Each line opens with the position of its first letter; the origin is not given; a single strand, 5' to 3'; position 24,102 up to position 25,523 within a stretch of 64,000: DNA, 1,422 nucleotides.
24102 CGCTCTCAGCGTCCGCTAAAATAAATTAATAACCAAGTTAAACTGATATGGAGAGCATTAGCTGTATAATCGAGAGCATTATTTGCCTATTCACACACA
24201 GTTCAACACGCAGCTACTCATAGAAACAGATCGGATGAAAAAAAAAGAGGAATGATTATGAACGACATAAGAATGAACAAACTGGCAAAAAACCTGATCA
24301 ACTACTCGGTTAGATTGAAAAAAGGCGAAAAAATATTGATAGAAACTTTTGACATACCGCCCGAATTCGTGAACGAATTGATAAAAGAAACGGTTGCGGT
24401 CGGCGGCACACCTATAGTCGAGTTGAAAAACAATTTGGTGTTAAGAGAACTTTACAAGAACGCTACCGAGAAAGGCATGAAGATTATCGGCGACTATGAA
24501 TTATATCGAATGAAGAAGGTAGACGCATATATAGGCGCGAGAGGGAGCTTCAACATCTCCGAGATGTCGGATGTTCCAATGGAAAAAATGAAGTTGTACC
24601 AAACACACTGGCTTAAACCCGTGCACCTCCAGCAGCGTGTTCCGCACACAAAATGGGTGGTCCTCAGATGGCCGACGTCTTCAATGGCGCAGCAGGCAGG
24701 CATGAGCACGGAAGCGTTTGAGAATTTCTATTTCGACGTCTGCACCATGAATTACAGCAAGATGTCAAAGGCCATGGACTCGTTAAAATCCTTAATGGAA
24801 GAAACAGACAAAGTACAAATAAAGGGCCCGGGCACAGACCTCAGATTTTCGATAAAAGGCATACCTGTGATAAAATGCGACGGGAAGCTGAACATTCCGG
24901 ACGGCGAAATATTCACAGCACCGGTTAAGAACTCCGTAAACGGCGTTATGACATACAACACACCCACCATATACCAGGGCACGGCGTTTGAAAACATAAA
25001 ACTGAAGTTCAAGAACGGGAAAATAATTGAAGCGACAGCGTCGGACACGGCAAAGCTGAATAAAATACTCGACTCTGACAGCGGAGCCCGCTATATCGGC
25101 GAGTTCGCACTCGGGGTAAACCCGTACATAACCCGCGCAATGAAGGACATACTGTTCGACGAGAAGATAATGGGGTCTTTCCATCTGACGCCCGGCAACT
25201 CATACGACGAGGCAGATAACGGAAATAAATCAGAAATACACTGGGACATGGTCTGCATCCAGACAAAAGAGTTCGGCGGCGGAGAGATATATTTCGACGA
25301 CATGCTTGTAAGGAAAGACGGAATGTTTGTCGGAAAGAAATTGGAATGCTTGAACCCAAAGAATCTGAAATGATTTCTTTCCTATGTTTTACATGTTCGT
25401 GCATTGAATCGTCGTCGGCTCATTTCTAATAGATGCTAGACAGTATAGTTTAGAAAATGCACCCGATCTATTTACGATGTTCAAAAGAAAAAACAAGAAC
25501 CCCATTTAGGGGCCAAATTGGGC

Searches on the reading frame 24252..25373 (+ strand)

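Call 56: search_protein_families(library=pfam, proteins=[window:24252-25373:+], max_evalue=0.00001)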
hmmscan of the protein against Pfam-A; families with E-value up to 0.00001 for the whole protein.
window:24252-25373:+ (373 aa): 1 family
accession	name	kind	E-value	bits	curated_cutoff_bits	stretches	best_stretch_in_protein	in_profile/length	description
PF02073.20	Peptidase_M29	-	1.2e-56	192.8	27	1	7-341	4-388/406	Thermophilic metalloprotease (M29)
